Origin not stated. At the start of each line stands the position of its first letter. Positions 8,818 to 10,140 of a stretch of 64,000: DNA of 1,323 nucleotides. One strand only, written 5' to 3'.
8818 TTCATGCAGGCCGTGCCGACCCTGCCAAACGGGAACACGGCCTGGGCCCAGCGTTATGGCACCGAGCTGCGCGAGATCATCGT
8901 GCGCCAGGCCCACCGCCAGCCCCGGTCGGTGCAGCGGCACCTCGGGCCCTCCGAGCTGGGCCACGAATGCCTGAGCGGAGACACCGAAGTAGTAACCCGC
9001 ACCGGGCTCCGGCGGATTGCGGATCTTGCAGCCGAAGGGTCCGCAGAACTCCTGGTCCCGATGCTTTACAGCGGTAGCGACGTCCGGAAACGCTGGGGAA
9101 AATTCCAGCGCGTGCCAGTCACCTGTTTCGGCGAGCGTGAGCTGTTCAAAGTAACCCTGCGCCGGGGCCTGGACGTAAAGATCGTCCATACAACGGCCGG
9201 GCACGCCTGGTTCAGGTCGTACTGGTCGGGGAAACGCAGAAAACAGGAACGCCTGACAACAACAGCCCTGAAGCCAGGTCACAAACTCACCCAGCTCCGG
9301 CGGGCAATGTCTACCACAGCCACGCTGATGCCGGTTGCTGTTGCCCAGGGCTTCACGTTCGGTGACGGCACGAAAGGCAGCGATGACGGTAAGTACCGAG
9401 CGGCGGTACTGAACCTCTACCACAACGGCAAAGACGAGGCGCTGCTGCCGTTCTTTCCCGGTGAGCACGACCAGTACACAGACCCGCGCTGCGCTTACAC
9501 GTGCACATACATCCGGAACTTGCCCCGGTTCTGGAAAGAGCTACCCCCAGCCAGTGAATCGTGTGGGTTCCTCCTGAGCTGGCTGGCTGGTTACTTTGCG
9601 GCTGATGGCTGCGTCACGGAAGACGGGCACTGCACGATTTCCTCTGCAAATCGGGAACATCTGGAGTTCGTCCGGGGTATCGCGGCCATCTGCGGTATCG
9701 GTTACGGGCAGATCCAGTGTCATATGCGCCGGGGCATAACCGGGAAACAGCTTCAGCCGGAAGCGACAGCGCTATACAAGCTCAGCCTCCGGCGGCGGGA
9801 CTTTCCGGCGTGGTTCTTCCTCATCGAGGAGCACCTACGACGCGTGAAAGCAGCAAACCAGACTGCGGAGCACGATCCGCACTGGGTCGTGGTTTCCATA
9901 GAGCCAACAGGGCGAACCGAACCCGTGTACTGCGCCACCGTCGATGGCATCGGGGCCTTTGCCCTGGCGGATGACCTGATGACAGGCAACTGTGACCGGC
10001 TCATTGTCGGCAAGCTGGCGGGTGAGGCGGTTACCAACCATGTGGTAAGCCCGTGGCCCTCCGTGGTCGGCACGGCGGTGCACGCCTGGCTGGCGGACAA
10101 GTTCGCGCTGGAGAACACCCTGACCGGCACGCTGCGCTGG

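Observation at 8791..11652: Cas4-like Fe-S nuclease carrying two paralogous 341-aa inteins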

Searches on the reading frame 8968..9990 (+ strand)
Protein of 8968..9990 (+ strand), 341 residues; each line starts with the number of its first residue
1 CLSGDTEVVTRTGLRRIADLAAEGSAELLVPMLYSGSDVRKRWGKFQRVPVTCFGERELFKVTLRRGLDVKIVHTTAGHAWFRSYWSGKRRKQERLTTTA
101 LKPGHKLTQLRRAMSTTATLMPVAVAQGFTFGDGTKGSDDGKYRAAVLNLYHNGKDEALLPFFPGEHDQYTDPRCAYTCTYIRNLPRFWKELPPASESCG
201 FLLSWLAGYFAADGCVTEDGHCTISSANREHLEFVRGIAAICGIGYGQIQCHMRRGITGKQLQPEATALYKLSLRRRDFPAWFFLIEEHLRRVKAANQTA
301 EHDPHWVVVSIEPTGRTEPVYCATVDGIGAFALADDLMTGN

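Call 5: search_protein_families(library=pfam, proteins=[window:8968-9990:+], max_evalue=1)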
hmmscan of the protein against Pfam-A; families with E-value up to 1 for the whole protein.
window:8968-9990:+ (341 aa): 1 family
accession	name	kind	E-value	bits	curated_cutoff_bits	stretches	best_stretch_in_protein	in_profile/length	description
PF14528.11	LAGLIDADG_3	-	9.9e-06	26.2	22.5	1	202-244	3-48/82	LAGLIDADG-like domain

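Call 6: search_protein_families(library=phrogs, proteins=[window:8968-9990:+], max_evalue=0.01)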
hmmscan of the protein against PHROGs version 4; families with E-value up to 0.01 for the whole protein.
window:8968-9990:+ (341 aa): 0 families

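Call 7: search_protein_families(library=ncbifam, proteins=[window:8968-9990:+], max_evalue=1)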
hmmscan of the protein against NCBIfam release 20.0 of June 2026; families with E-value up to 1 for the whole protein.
window:8968-9990:+ (341 aa): 1 family
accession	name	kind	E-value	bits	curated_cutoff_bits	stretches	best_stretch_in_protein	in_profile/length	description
TIGR01445.1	intein_Nterm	domain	0.0063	17.5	24.5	1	1-71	1-74/83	intein N-terminal splicing region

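Call 10: search_dna_similar(query=window:8968-9990:+, collection=phages, mode=protein, max_rows=40, max_evalue=0.001)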
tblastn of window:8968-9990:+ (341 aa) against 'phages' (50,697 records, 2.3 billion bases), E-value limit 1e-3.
Records with a match: 57; places in all: 57; records where one place covers at least 80% of the query: 7.
Best place of each record, by identity: <60% 57.
By first word of the organism name: Vibrio 50; Pectobacterium 5; Thermobifida 1; Proteus 1.
By host as written in the record: - 22; Vibrio cholerae 15; Vibrio cholerae O1 5; Vibrio splendidus 12B3 2; Vibrio sp. 12A10 2; Vibrio parahaemolyticus 2; Pectobacterium atrosepticum SCRI1043 2; Pectobacterium sp. 2; and 5 more.
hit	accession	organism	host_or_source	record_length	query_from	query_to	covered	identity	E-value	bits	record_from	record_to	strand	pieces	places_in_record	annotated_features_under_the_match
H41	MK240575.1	Thermobifida phage P318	Thermobifida fusca NTU22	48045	1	340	100%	25.3%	1e-10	69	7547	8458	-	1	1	ribonucleoside-triphosphate reductase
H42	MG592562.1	Vibrio phage 1.193.O._10N.286.52.C6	Vibrio splendidus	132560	1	341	100%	24.5%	1e-4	50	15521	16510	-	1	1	hedgehog/hint domain protein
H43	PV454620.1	Vibrio phage V6Aob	Vibrio harveyi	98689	1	341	100%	24.3%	8e-8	60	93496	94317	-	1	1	V6000136: anaerobic ribonucleoside reductase large subunit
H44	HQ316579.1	Vibrio phage helene 12B3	Vibrio splendidus 12B3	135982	1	341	100%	24.1%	3e-4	49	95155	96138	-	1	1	ribonucleoside diphosphate reductase subunit alpha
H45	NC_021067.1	Vibrio phage helene 12B3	Vibrio splendidus 12B3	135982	1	341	100%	24.1%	3e-4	49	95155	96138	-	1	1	NrdA-like aerobic NDP reductase large subunit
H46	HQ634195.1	Vibrio phage eugene 12A10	Vibrio sp. 12A10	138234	1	341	100%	23.9%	2e-4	49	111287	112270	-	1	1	ribonucleoside triphosphate reductase subunit alpha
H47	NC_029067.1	Vibrio phage eugene 12A10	Vibrio sp. 12A10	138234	1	341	100%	23.9%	2e-4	49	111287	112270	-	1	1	NrdA-like aerobic NDP reductase large subunit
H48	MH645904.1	Vibrio phage vB_VpS_PG07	Vibrio parahaemolyticus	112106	1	264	77%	24.7%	9e-6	54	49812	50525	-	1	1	ribonucleotide reductase of class Ia (aerobic), alpha subunit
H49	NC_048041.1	Vibrio phage vB_VpS_PG07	Vibrio parahaemolyticus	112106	1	264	77%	24.7%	9e-6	54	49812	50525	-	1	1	ribonucleotide reductase of class Ia (aerobic), alpha subunit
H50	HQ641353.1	Vibrio phage ICP1_2001_A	Vibrio cholerae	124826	1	244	72%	26.1%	3e-4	49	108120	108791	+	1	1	ribonucleoside triphosphate reductase, alpha chain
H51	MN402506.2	Vibrio phage VMJ710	Vibrio cholerae O1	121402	1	244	72%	26.1%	4e-4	48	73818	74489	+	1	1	hypothetical protein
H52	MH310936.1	Vibrio phage ICP1_2012_A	stool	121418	1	244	72%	26.1%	4e-4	48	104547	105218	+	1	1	intein-containing ribonucleoside triphosphate reductase alpha chain ...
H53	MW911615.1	Vibrio phage ICP1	Vibrio cholerae O1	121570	1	244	72%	26.1%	4e-4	48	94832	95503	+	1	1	record has no annotation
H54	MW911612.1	Vibrio phage ICP1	Vibrio cholerae O1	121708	1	244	72%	26.1%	4e-4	48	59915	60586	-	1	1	record has no annotation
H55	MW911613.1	Vibrio phage ICP1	Vibrio cholerae O1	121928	1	244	72%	26.1%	4e-4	48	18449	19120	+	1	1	record has no annotation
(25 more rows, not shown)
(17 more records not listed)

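Call 16: search_solved_structures(query=window:8968-9990:+, max_evalue=1, show_alignments=2)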
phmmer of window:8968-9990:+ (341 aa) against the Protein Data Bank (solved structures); distinct sequences matched with E-value up to 1: 9.
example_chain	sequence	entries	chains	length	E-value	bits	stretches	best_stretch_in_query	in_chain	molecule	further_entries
6ne1_B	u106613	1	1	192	0.014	17.4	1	4-71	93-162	Pfs, NACHT and Ankyrin domain protein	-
5lea_A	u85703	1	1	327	0.14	14.2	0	8-89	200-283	DD_Off7_12_3G124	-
9fzb_E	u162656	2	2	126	0.18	13.8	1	5-71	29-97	DARPin C10-H82R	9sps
8rci_E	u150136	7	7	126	0.18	13.8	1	5-71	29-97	DARPin C10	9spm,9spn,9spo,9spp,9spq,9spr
7z71_B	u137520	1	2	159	0.33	12.9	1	10-76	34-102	Darpin C14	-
7b4w_A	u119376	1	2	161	0.74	11.8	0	5-71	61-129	Broadly neutralizing DARPin bnD.3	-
1dq3_A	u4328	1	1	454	0.77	11.7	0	178-244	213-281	ENDONUCLEASE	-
7r4u_A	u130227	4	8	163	0.91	11.5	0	116-174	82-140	FtrA-P19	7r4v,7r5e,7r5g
5oov_A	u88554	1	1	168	0.92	11.5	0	21-72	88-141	DARPin ETVD-1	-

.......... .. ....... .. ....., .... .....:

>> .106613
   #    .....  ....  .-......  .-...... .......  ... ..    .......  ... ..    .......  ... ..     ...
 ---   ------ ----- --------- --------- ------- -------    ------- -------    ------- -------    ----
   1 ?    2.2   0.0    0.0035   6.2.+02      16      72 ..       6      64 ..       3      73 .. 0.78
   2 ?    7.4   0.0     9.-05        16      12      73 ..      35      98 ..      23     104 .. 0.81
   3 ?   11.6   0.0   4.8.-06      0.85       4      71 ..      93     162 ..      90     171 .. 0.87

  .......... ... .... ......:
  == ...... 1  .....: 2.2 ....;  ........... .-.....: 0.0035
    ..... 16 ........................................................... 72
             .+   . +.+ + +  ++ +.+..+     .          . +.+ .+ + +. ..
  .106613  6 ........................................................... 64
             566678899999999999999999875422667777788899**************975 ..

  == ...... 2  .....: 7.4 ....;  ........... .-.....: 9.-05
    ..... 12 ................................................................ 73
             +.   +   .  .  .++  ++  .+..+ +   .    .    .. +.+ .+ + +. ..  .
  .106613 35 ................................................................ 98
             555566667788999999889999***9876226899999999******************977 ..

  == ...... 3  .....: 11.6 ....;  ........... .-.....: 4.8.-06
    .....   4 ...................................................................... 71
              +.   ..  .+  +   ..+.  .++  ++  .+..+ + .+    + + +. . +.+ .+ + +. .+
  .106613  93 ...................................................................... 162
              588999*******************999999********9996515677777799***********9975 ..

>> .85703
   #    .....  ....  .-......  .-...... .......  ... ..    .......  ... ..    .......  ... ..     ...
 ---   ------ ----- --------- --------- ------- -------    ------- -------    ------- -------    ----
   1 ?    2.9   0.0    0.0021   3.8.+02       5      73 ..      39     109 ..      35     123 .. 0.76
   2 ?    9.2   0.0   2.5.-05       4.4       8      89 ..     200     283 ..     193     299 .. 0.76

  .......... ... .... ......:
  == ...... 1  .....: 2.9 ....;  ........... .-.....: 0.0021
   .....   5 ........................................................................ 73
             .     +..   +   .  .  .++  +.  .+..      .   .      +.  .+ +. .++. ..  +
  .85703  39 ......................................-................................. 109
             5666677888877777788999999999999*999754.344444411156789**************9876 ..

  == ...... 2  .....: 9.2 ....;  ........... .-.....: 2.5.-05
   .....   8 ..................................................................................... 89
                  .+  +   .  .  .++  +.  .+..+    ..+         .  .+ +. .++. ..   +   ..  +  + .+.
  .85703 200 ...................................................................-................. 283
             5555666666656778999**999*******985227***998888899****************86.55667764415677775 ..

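Call 42: search_solved_structures(query=A2, max_evalue=0.1, show_alignments=2)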
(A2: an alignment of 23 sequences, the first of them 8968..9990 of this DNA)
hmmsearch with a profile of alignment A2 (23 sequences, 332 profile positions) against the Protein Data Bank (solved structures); distinct sequences matched with E-value up to 0.1: 2.
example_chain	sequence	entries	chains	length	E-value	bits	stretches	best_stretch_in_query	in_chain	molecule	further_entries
7qil_A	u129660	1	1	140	0.00034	22.9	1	2-85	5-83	DnaE intein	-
1dq3_A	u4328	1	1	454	0.02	17.1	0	187-251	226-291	ENDONUCLEASE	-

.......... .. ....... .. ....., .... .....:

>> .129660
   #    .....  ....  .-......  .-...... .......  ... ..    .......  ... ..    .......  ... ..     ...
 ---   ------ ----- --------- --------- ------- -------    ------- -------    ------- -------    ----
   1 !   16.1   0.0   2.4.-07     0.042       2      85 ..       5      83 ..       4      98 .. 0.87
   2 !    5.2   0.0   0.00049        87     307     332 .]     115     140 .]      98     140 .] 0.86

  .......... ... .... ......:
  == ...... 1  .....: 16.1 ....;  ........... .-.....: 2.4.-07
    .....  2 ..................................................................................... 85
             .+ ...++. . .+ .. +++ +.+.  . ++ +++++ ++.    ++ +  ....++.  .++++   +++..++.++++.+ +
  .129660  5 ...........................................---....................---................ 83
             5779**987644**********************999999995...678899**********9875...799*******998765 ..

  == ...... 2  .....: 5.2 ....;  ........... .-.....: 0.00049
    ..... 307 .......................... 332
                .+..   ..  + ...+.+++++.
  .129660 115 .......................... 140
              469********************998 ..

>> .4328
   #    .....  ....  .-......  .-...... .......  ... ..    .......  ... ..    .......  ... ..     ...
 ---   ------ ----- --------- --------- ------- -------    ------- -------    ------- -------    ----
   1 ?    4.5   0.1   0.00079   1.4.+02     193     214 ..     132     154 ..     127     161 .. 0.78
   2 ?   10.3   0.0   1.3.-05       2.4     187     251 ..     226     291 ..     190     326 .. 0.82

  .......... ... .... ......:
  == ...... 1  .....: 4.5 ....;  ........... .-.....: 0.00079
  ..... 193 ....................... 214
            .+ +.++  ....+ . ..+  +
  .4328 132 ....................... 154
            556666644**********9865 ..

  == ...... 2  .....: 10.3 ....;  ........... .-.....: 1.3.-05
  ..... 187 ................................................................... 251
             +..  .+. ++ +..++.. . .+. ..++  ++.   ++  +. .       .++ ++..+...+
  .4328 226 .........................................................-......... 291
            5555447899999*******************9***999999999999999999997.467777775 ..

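Call 56: predict_structure(alignment_id=A2)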
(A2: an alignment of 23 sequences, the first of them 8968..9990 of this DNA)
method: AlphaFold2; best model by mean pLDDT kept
length: 341 residues; sequences in the alignment: 23
mean_pLDDT: 90.1   pTM: 0.89
mean pLDDT of the five models: 90.1, 90.0, 89.8, 89.2, 86.5
residues with pLDDT >= 90: 236; 70-90: 81; 50-70: 24; < 50: 0
segments of 3 or more residues with pLDDT < 50: none
pLDDT, mean of each block of 10 residues (from residue 1): 97 97 97 71 90 97 95 97 90 93 96 84 95 67 76 87 91 87 88 93 97 93 94 97 94 75 80 94 94 89 88 97 89 95 86
secondary structure, 60 per line:
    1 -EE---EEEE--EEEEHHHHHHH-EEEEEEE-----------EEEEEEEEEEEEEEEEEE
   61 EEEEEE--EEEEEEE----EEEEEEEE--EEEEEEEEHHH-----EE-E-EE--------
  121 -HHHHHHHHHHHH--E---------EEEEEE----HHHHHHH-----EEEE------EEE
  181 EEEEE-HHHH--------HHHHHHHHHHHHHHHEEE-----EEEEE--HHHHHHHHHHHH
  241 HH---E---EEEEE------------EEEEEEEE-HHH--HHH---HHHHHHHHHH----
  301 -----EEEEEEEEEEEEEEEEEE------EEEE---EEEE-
elements in order: E7-10 E13-16 H17-23 E25-31 E43-66 E69-75 E80-87 E90-97 H122-133 E146-151 H156-162 E168-171 E178-185 H187-190 H199-213 E214-216 E222-226 H229-242 E250-254 E267-274 H287-296 E306-323 E330-333 E337-340

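Call 59: fold_search(model_id=the predicted structure, library=pdb)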
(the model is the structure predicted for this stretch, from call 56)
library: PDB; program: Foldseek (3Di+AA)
matches with E <= 10: 399; with E <= 0.001: 31
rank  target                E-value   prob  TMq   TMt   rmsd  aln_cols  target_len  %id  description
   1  7qsu                  2.1e-12  1.00  0.58  0.55   7.9       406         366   14  Crystal structure of homing endonuclease-associated TliVMA intein (C1A, d333-339) (released 2022-03-30)
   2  7qss                  2.0e-11  1.00  0.57  0.46  10.4       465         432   14  Crystal structure of homing endonuclease-associated TliVMA intein (C1A) (released 2022-03-30)
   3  1dq3                  1.9e-10  1.00  0.68  0.53   6.0       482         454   12  CRYSTAL STRUCTURE OF AN ARCHAEAL INTEIN-ENCODED HOMING ENDONUCLEASE PI-PFUI (released 2000-07-05)
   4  1vde_B                2.7e-10  1.00  0.53  0.44   9.4       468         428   10  PI-SCEI, A HOMING ENDONUCLEASE WITH PROTEIN SPLICING ACTIVITY (released 1998-04-08)
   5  7qst                  4.2e-10  1.00  0.54  0.51  11.2       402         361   13  Crystal structure of homing endonuclease-associated PhoVMA intein (C1A) (released 2022-03-30)
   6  1lws_A                8.4e-10  1.00  0.57  0.47   7.9       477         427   11  Crystal structure of the intein homing endonuclease PI-SceI bound to its recognition sequence (released 2002-09-27)
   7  1vde_A                1.2e-09  1.00  0.58  0.48   7.4       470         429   11  PI-SCEI, A HOMING ENDONUCLEASE WITH PROTEIN SPLICING ACTIVITY (released 1998-04-08)
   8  1ef0_A                1.4e-09  1.00  0.59  0.49   7.2       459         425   10  CRYSTAL STRUCTURE OF PI-SCEI MINIPRECURSOR (released 2000-06-07)
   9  1um2_A                1.8e-09  1.00  0.54  0.46   9.6       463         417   10  Crystal Structure of the Vma1-Derived Endonuclease with the Ligated Extein Segment (released 2004-09-22)
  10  1dfa                  4.3e-09  1.00  0.57  0.50   8.2       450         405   12  CRYSTAL STRUCTURE OF PI-SCEI IN C2 SPACE GROUP (released 1999-12-08)
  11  1jva_A                8.1e-09  1.00  0.55  0.46   9.5       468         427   10  CRYSTAL STRUCTURE OF THE VMA1-DERIVED ENDONUCLEASE BEARING THE N AND C EXTEIN PROPEPTIDES (released 2002-08-29)
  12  1jva_B                9.1e-09  1.00  0.57  0.47   9.5       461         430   11  CRYSTAL STRUCTURE OF THE VMA1-DERIVED ENDONUCLEASE BEARING THE N AND C EXTEIN PROPEPTIDES (released 2002-08-29)
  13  1lwt_A                1.6e-08  1.00  0.61  0.48   6.9       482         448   10  Crystal structure of the intein homing endonuclease PI-SceI bound to its substrate DNA (Ca2+ free) (released 2002-09-27)
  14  1um2_B                3.0e-07  1.00  0.53  0.45   9.6       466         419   11  Crystal Structure of the Vma1-Derived Endonuclease with the Ligated Extein Segment (released 2004-09-22)
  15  1ef0_B                8.4e-07  1.00  0.56  0.50   6.8       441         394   12  CRYSTAL STRUCTURE OF PI-SCEI MINIPRECURSOR (released 2000-06-07)
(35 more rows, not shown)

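Call 74: find_related_loci(query=A2, collection=genome_contigs, flank=3000)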
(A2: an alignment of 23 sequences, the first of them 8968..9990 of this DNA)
Query A2 (341 aa) in genome_contigs; peptide patterns used: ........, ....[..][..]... (x = any residue, [..] = any of these).
92 stretches matched a pattern; 17 encode a relative of the query (tblastn E <= 1e-3); 17 distinct loci.
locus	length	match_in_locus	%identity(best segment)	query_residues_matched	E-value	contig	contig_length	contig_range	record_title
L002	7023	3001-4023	44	1-341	3e-78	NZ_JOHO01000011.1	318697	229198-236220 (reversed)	Streptomyces sp. NRRL S-350 contig11.1, whole genome shotgun sequence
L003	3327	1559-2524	43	1-341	1e-75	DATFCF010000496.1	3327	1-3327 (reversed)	MAG TPA_asm: Mycobacterium sp. isolate SMAG_U8547 k141_651801, whole genome shotgun sequence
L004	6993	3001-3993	45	1-341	7e-75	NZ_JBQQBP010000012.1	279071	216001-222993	Actinomadura sp. 3N407 contig_12, whole genome shotgun sequence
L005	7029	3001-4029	42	1-340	6e-68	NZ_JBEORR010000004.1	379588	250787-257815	Streptomyces sp. NPDC126510 NPDC126510_218_E2.ctg-0004, whole genome shotgun sequence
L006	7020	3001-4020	42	1-340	3e-66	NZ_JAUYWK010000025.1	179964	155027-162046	Streptomyces sasae strain JR-39 Scaffold25, whole genome shotgun sequence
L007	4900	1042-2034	39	2-340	1e-61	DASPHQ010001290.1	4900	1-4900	MAG TPA_asm: Urbifossiella sp. isolate SMAG_U11960 k141_2474210, whole genome shotgun sequence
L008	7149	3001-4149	36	1-341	7e-62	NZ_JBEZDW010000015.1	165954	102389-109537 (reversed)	Microbispora sp. NPDC049125 NPDC049125_122_G6.ctg-0015, whole genome shotgun sequence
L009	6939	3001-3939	37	1-341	2e-55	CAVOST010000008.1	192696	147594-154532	MAG: uncultured Actinomycetota bacterium isolate MFD00392.bin.2.112 genome assembly, contig: contig_3709, whole genome s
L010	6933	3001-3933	39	1-341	2e-54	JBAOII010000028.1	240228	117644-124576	MAG: Candidatus Competibacter sp. isolate AS_Ams2_Bin39 np2-np3_contig_546, whole genome shotgun sequence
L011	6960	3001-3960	36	1-341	3e-50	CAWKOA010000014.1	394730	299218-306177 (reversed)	MAG: uncultured Actinomycetes bacterium isolate MFD09286.bin.2.81 genome assembly, contig: contig_25278, whole genome sh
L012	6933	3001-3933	38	1-341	4e-52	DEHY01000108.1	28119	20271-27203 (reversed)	MAG TPA_asm: Competibacteraceae bacterium UBA2788 UBA2788_contig_2537, whole genome shotgun sequence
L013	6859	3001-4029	32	1-341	8e-38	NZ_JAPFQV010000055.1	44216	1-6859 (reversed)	Micromonospora sp. RTP1Z1 contig00055, whole genome shotgun sequence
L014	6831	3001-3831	33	1-341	7e-44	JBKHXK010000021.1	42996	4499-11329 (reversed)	MAG: Actinomycetota bacterium isolate N_bin.18.strict NODE_21_length_42996_cov_8.490743, whole genome shotgun sequence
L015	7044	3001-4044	31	1-341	1e-35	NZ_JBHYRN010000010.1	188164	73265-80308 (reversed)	Nocardia sp. NPDC058705 NPDC058705_T47_A7.ctg-0010, whole genome shotgun sequence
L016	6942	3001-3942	35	1-341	6e-51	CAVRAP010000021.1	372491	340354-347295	MAG: uncultured Actinomycetota bacterium isolate MFD03551.bin.1.83 genome assembly, contig: contig_8534, whole genome sh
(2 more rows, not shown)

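Call 87: search_protein_representatives(alignment_id=A2)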
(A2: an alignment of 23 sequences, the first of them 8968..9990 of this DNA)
Query: 23 sequences, 332 profile positions. Proteins with E-value up to 0.001 (for the whole library): 2475; up to 1e-10: 1613; up to 1e-30: 848. The best 150 are listed.
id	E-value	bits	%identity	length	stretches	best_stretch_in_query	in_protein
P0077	9.7e-167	570.4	-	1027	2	1-332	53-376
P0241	1.3e-143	494.4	-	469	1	1-332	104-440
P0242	2.3e-143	493.6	-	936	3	37-329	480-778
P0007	7.8e-143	491.8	-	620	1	1-332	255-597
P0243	9.3e-142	488.3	-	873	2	1-329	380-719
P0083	2.3e-137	473.9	-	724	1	1-332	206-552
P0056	3.8e-137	473.1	-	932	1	1-332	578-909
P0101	5.6e-135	466.0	-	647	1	1-332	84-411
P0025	3.0e-133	460.3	-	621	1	1-332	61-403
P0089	3.5e-133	460.1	-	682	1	1-332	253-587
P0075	7.5e-133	459.0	-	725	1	1-332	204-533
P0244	8.6e-133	458.8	-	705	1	1-332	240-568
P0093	1.3e-132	458.2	-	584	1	1-332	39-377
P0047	1.6e-132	457.9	-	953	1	1-332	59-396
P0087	1.0e-130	452.0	-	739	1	1-332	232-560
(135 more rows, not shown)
